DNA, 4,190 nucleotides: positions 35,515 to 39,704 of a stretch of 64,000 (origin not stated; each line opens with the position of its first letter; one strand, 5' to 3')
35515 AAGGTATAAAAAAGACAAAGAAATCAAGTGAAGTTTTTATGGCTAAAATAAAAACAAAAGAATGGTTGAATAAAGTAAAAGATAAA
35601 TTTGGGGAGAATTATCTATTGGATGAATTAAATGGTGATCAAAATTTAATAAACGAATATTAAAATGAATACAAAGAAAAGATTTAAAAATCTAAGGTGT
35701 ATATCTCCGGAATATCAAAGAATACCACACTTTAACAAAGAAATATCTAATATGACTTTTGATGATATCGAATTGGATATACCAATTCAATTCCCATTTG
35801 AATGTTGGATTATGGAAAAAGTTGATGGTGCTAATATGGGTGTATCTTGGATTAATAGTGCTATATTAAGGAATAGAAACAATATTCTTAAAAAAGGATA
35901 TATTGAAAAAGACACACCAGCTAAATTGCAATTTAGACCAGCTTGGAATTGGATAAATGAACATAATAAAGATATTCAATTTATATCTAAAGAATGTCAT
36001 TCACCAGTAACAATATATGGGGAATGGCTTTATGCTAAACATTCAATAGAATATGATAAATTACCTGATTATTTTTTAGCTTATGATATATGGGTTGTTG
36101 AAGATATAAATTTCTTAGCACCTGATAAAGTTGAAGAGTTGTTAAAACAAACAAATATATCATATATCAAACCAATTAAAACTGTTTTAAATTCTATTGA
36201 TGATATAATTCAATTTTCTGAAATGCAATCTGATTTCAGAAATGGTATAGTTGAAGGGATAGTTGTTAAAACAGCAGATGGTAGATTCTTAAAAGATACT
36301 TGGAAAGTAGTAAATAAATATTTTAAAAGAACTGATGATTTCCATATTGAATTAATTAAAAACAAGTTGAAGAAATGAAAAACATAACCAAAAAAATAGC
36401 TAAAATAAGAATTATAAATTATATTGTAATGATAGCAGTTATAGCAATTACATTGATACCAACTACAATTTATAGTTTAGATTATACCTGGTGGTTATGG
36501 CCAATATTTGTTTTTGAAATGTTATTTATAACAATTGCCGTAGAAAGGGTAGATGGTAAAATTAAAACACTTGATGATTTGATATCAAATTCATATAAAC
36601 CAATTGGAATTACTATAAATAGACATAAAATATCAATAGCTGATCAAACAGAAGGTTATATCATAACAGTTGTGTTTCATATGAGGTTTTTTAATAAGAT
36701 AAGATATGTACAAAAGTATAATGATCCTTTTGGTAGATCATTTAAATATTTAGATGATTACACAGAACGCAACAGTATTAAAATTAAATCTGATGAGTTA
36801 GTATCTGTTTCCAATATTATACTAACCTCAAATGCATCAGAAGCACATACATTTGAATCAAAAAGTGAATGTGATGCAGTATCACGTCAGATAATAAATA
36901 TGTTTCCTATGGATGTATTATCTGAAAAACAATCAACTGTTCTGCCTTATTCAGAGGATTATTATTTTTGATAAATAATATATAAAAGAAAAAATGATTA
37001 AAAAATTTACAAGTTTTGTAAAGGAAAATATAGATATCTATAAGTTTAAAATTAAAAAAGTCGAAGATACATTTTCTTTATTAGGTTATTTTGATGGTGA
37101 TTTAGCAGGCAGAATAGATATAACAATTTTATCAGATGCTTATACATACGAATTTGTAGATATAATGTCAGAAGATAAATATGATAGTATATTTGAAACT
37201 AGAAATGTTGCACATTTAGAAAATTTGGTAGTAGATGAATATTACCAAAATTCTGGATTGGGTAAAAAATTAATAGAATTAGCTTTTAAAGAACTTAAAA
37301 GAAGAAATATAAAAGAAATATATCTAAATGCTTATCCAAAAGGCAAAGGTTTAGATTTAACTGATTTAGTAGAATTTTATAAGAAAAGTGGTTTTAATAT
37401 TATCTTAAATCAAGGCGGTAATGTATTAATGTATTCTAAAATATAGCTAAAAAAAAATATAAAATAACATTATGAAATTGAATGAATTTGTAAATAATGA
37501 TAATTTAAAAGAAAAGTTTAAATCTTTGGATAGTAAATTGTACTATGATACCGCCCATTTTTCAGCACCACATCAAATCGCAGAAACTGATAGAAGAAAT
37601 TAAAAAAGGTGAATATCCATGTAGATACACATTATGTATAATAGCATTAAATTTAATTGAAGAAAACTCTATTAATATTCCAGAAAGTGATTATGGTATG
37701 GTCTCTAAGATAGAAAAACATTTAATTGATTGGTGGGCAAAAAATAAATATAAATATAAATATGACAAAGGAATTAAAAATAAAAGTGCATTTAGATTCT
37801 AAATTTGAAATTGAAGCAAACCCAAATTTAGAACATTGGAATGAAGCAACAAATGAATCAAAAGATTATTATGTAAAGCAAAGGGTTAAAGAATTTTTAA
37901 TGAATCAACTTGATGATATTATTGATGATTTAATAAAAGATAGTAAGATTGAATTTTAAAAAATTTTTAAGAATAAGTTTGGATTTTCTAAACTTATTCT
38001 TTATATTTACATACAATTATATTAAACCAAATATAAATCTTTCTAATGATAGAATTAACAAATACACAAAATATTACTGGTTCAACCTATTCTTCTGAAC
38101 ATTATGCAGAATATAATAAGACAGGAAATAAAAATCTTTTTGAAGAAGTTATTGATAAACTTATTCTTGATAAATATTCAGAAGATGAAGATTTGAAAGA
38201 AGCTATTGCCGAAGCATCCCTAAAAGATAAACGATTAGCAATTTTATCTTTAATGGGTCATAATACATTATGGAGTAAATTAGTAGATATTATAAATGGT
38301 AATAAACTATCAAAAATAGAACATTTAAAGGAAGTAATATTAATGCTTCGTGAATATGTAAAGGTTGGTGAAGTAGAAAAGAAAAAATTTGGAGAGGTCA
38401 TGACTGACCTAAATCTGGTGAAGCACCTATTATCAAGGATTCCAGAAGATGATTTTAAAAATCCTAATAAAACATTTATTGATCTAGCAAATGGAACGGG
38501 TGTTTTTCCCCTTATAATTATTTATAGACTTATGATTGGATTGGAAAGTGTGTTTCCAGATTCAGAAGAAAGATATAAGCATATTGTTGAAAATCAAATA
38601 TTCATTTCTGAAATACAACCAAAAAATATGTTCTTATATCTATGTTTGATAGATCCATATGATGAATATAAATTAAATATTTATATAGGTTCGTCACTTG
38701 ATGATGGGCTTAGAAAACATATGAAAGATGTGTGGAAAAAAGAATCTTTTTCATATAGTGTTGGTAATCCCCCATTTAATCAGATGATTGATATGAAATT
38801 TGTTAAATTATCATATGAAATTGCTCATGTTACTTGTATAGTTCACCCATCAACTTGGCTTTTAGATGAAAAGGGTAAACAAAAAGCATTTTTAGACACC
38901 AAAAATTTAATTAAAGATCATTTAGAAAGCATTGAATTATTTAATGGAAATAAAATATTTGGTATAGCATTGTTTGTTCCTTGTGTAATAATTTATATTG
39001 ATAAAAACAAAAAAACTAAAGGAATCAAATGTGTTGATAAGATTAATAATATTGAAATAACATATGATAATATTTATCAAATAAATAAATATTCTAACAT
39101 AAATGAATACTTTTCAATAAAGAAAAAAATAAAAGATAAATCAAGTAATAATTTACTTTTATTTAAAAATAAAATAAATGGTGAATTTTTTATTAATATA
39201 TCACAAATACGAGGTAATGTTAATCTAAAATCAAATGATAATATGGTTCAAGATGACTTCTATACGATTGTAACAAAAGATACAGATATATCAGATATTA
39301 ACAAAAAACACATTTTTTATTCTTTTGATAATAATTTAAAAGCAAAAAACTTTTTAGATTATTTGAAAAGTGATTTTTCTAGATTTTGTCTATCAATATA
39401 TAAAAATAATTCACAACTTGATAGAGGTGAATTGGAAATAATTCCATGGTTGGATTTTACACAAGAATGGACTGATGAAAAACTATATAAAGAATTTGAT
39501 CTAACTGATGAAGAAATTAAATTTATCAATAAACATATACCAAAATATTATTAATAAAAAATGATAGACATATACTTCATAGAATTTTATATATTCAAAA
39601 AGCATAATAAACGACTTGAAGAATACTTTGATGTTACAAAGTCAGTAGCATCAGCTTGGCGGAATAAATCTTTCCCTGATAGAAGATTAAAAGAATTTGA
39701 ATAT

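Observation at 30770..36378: Virus-encoded translation-rescue and tRNA-repair toolkit: SmpB, about ten tRNAs, and two tandem Rnl2-type RNA ligases in one 5.6-kb stretch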

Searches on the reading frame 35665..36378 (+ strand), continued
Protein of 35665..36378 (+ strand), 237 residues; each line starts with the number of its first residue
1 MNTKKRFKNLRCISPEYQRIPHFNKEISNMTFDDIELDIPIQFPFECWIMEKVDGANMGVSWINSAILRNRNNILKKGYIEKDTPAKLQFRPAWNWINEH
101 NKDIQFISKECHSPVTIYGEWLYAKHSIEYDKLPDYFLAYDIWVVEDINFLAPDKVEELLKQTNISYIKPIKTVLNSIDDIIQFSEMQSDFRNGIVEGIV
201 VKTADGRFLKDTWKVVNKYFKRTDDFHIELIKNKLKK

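Call 109: search_protein_representatives(alignment_id=A3)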
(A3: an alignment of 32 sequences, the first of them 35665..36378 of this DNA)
Query: 32 sequences, 237 profile positions. Proteins with E-value up to 0.001 (for the whole library): 1674; up to 1e-10: 842; up to 1e-30: 89. The best 150 are listed.
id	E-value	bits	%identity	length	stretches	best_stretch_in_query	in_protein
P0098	3.0e-118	410.0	-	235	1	6-236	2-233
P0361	5.2e-80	284.9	-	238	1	1-236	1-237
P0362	8.6e-79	280.9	-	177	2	1-87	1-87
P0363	3.9e-76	272.2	-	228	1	8-235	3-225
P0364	2.0e-67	243.7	-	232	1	16-236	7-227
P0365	4.0e-66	239.4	-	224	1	15-235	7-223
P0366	8.2e-60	218.7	-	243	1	13-232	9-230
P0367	6.3e-58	212.6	-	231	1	14-235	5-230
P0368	4.3e-56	206.6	-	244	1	5-236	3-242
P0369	8.7e-47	176.1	-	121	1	122-235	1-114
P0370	1.9e-45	171.7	-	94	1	1-91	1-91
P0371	6.1e-45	170.1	-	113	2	60-112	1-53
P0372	1.1e-44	169.2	-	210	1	51-233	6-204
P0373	3.0e-44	167.8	-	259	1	8-236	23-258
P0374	3.9e-44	167.4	-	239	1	7-234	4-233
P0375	6.0e-43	163.5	-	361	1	5-235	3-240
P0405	3.9e-38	147.8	-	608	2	53-236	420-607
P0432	6.0e-33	130.8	-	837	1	16-225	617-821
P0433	9.6e-33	130.1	-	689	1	16-222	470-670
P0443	8.0e-32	127.1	-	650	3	18-221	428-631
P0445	2.0e-31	125.8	-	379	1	17-235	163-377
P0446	3.0e-31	125.2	-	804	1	17-222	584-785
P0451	1.5e-30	122.9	-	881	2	46-221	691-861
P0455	4.5e-30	121.4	-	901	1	17-235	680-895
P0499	1.9e-26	109.5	-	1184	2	17-204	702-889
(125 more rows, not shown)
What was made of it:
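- On Swiss Army Knife RNA-repair ligase clade: LigB profile against P0432, P0446, P0455 and others gives E 1e-30 to 1e-33 (call 109).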

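Call 110: search_protein_families(library=pfam, proteins=[P0432, P0433, P0443, P0446, P0451, P0455, P0405, P0375, P0445, P0499], max_evalue=0.001)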
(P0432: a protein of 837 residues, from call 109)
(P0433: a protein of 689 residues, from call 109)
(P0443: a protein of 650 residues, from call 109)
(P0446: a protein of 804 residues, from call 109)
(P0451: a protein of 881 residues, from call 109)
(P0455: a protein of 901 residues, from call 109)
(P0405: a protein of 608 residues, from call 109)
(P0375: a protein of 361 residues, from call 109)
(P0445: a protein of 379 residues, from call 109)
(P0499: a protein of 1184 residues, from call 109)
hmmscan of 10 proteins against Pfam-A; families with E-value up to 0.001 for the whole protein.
P0432 (837 aa): 10 families
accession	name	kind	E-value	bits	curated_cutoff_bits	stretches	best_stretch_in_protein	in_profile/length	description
PF09414.15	RNA_ligase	-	1.1e-32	113.9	27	1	649-802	2-160/171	RNA ligase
PF22547.2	2H-SAK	-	6.5e-19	68.9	27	1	14-128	5-124/124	Swiss Army Knife, 2H phosphoesterase domain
PF22784.1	PTP-SAK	-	1.5e-13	51.5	27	1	303-400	8-112/153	Swiss Army Knife protein, DSP-PTPase phosphatase domain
PF13671.12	AAA_33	-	2.4e-13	51.1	27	1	453-575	1-143/143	AAA domain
PF00782.25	DSPc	-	4.6e-12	46.3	33.5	1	324-422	16-120/133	Dual specificity phosphatase, catalytic domain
PF22785.1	Tc-R-P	-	6.8e-11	43.1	27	1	316-399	13-103/106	Polymorphic toxin system, DSP-PTPase phosphatase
PF22741.1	PTP-NADK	-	1.1e-05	25.4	27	1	335-421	65-151/163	DSP-PTPase phosphatase fused to NAD+ Kinase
PF08433.16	KTI12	-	1.2e-05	25.4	22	0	482-588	50-154/271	Chromatin associated protein KTI12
PF00102.32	Y_phosphatase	-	0.00018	21.7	20.9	1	337-401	121-195/234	Protein-tyrosine phosphatase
PF06414.18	Zeta_toxin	-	0.0002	21.3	22.3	1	439-488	5-56/199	Zeta toxin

P0433 (689 aa): 7 families
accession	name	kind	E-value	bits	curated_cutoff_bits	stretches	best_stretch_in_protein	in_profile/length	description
PF09414.15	RNA_ligase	-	2.9e-31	109.3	27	1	502-664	2-171/171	RNA ligase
PF22547.2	2H-SAK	-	3.3e-14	53.6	27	1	13-116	3-121/124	Swiss Army Knife, 2H phosphoesterase domain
PF22784.1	PTP-SAK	-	1.4e-10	41.8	27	1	166-275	10-121/153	Swiss Army Knife protein, DSP-PTPase phosphatase domain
PF00782.25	DSPc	-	2.3e-06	27.9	33.5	1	184-286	15-121/133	Dual specificity phosphatase, catalytic domain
PF22785.1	Tc-R-P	-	3.1e-06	28.1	27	1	168-265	5-105/106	Polymorphic toxin system, DSP-PTPase phosphatase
PF03162.18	Y_phosphatase2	-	3.2e-05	24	27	1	156-257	2-109/165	Tyrosine phosphatase family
PF13671.12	AAA_33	-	5.6e-05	23.9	27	0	314-344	2-33/143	AAA domain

P0443 (650 aa): 7 families
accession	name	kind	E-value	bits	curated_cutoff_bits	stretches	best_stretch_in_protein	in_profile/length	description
PF09414.15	RNA_ligase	-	5.5e-56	189.8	27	2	461-625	3-170/171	RNA ligase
PF13671.12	AAA_33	-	6.9e-08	33.3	27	1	254-364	1-124/143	AAA domain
PF13238.12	AAA_18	-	2e-05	25.5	29.4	1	255-346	1-99/128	AAA domain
PF20720.3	nSTAND3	-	3.5e-05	24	27.2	0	253-293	18-54/155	Novel STAND NTPase 3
PF08303.17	tRNA_lig_kinase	-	5.1e-05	23.9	22.7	1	255-359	2-102/168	tRNA ligase kinase domain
PF08433.16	KTI12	-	0.0001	22.3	22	1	254-297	3-45/271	Chromatin associated protein KTI12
PF00910.28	RNA_helicase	-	0.00035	21.5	21.5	0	255-295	1-36/105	RNA helicase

P0446 (804 aa): 11 families
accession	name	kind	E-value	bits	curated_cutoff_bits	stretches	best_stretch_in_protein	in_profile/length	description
PF09414.15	RNA_ligase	-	1.9e-29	103.4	27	1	615-769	2-160/171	RNA ligase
PF22547.2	2H-SAK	-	3.2e-16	60.2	27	1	8-122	2-124/124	Swiss Army Knife, 2H phosphoesterase domain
PF13671.12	AAA_33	-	6.5e-13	49.6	27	1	422-523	1-124/143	AAA domain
PF22784.1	PTP-SAK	-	1.3e-12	48.5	27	1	281-379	12-116/153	Swiss Army Knife protein, DSP-PTPase phosphatase domain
PF00782.25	DSPc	-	3e-11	43.7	33.5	1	343-398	66-123/133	Dual specificity phosphatase, catalytic domain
PF22785.1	Tc-R-P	-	1.5e-07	32.3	27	1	297-374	20-103/106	Polymorphic toxin system, DSP-PTPase phosphatase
PF13238.12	AAA_18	-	4.3e-05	24.4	29.4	0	423-478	1-55/128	AAA domain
PF06414.18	Zeta_toxin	-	0.0001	22.3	22.3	1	415-457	11-56/199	Zeta toxin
PF08433.16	KTI12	-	0.00011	22.3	22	1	421-469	2-28/271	Chromatin associated protein KTI12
PF22741.1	PTP-NADK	-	0.00059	19.7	27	0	328-387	83-145/163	DSP-PTPase phosphatase fused to NAD+ Kinase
PF14566.11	PTPlike_phytase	-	0.00076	20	27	0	329-374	109-157/158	Inositol hexakisphosphate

P0451 (881 aa): 11 families
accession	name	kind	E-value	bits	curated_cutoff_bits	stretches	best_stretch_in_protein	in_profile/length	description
PF09414.15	RNA_ligase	-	5.2e-57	193.1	27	2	691-846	2-160/171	RNA ligase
PF22784.1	PTP-SAK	-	4.2e-32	111.7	27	1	95-247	1-153/153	Swiss Army Knife protein, DSP-PTPase phosphatase domain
PF22785.1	Tc-R-P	-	2.3e-14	54.3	27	1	108-206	2-105/106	Polymorphic toxin system, DSP-PTPase phosphatase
PF13671.12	AAA_33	-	1.2e-08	35.9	27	1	495-526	1-33/143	AAA domain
PF00782.25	DSPc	-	2.6e-07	31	33.5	1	129-204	22-97/133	Dual specificity phosphatase, catalytic domain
PF00102.32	Y_phosphatase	-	2.9e-06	27.6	20.9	1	144-248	130-229/234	Protein-tyrosine phosphatase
PF14566.11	PTPlike_phytase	-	3.4e-06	27.7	27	1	119-201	69-154/158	Inositol hexakisphosphate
PF08433.16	KTI12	-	2.5e-05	24.3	22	1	495-616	3-142/271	Chromatin associated protein KTI12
PF13238.12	AAA_18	-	4e-05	24.5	29.4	1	496-549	1-54/128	AAA domain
PF22741.1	PTP-NADK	-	4.9e-05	23.2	27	1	151-202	80-129/163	DSP-PTPase phosphatase fused to NAD+ Kinase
PF05706.17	CDKN3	-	0.00011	22.3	20.7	1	142-202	95-155/168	Cyclin-dependent kinase inhibitor 3 (CDKN3)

P0455 (901 aa): 14 families
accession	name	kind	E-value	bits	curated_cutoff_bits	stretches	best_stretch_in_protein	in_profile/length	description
PF09414.15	RNA_ligase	-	1.1e-30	107.5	27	1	713-864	4-160/171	RNA ligase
PF22547.2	2H-SAK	-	9.5e-19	68.3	27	1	18-151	2-124/124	Swiss Army Knife, 2H phosphoesterase domain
PF22784.1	PTP-SAK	-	8.9e-17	62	27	1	331-466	3-135/153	Swiss Army Knife protein, DSP-PTPase phosphatase domain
PF22785.1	Tc-R-P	-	8.5e-15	55.6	27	1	351-441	16-105/106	Polymorphic toxin system, DSP-PTPase phosphatase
PF13671.12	AAA_33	-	5e-12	46.8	27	1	513-629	1-135/143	AAA domain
PF00782.25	DSPc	-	2.4e-09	37.5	33.5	1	353-461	13-120/133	Dual specificity phosphatase, catalytic domain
PF03162.18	Y_phosphatase2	-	9.6e-09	35.5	27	1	328-433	3-109/165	Tyrosine phosphatase family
PF22741.1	PTP-NADK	-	1.1e-07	31.8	27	1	370-448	64-140/163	DSP-PTPase phosphatase fused to NAD+ Kinase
PF13238.12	AAA_18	-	1.4e-05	26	29.4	1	515-571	2-47/128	AAA domain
PF14566.11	PTPlike_phytase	-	1.8e-05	25.3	27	1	369-433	88-151/158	Inositol hexakisphosphate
PF06414.18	Zeta_toxin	-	3.8e-05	23.6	22.3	1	499-549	5-57/199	Zeta toxin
PF05706.17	CDKN3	-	0.00014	22.1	20.7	1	374-438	92-156/168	Cyclin-dependent kinase inhibitor 3 (CDKN3)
PF01591.24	6PF2K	-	0.00034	20.4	27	0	510-535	12-37/223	6-phosphofructo-2-kinase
PF00102.32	Y_phosphatase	-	0.00093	19.3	20.9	0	377-434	131-188/234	Protein-tyrosine phosphatase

P0405 (608 aa): 3 families
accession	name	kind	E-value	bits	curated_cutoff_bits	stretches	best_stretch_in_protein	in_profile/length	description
PF09414.15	RNA_ligase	-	6.2e-21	75.7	27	1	437-585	24-170/171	RNA ligase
PF03161.18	LAGLIDADG_2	-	2.7e-20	73.4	25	1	176-344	2-168/168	LAGLIDADG DNA endonuclease family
PF14890.11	Intein_splicing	-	3.6e-08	33.8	35.8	1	132-422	58-155/155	Intein splicing domain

P0375 (361 aa): 1 family
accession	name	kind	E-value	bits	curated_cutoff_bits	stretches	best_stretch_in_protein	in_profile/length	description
PF09414.15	RNA_ligase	-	4e-24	86.1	27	1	53-220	2-171/171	RNA ligase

P0445 (379 aa): 6 families
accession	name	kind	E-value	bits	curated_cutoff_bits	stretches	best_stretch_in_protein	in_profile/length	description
PF09414.15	RNA_ligase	-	5.6e-28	98.6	27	1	194-353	2-168/171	RNA ligase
PF13671.12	AAA_33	-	5.7e-09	36.9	27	1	8-104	2-121/143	AAA domain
PF13238.12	AAA_18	-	1e-05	26.4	29.4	1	8-140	1-100/128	AAA domain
PF01068.26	DNA_ligase_A_M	-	0.00012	22.2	26.2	0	190-351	17-194/204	ATP dependent DNA ligase domain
PF08433.16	KTI12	-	0.00056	19.9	22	0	8-30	4-26/271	Chromatin associated protein KTI12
PF01591.24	6PF2K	-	0.00099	18.9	27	0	2-29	10-37/223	6-phosphofructo-2-kinase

P0499 (1184 aa): 9 families
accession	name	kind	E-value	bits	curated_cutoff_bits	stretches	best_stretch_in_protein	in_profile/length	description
PF09414.15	RNA_ligase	-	2.7e-51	174.6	27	2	277-438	3-171/171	RNA ligase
PF22784.1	PTP-SAK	-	3.4e-18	66.6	27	1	1017-1140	2-119/153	Swiss Army Knife protein, DSP-PTPase phosphatase domain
PF13671.12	AAA_33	-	1.7e-14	54.8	27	1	537-660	2-142/143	AAA domain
PF22785.1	Tc-R-P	-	2.9e-06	28.2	27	1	1040-1129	17-101/106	Polymorphic toxin system, DSP-PTPase phosphatase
PF13238.12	AAA_18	-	8.4e-06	26.7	29.4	1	537-617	1-68/128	AAA domain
PF06414.18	Zeta_toxin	-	3.4e-05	23.8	22.3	1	529-572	11-56/199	Zeta toxin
PF22547.2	2H-SAK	-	0.00016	22.3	27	1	3-26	101-124/124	Swiss Army Knife, 2H phosphoesterase domain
PF13521.12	AAA_28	-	0.0009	19.9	27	0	537-564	2-29/164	AAA domain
PF00782.25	DSPc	-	0.00093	19.5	33.5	0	1102-1141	68-107/133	Dual specificity phosphatase, catalytic domain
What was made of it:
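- On Swiss Army Knife RNA-repair ligase clade: Pfam shows their architectures (call 110).
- LigB-type domains are fused to healing domains elsewhere (call 110). LigB's fused homologues are dedicated heal-and-seal RNA-repair proteins (call 110).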

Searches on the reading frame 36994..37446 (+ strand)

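Call 5: search_protein_families(library=pfam, proteins=[window:36994-37446:+], max_evalue=0.01)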
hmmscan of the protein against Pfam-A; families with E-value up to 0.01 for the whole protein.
window:36994-37446:+ (150 aa): 4 families
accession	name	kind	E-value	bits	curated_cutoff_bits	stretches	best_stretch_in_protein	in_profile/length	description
PF00583.31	Acetyltransf_1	-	5e-10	40.1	20.7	1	23-134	30-116/116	Acetyltransferase (GNAT) family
PF13673.13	Acetyltransf_10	-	2.1e-08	34.6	23.6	1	52-135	31-108/128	Acetyltransferase (GNAT) domain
PF13508.13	Acetyltransf_7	-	4.2e-08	33.9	27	1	65-135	28-83/84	Acetyltransferase (GNAT) domain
PF17013.11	Acetyltransf_15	-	0.0014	18.5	35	1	35-135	46-137/210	Putative acetyl-transferase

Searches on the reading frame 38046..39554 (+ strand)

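Call 5: search_protein_families(library=pfam, proteins=[window:38046-39554:+], max_evalue=0.01)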
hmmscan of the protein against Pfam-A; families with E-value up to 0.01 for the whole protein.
window:38046-39554:+ (502 aa): 0 families

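Call 16: search_protein_families(library=ncbifam, proteins=[window:38046-39554:+], max_evalue=0.01)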
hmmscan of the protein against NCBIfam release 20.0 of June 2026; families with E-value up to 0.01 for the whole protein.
window:38046-39554:+ (502 aa): 0 families

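Call 17: search_protein_families(library=phrogs, proteins=[window:38046-39554:+], max_evalue=0.01)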
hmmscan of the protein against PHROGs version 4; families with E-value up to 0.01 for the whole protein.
window:38046-39554:+ (502 aa): 2 families
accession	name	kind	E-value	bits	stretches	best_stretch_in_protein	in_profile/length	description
phrog_11371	-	unknown function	2.8e-45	156.1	1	233-485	2-249/383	-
phrog_4376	-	unknown function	6.5e-07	30.6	1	113-191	22-91/134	-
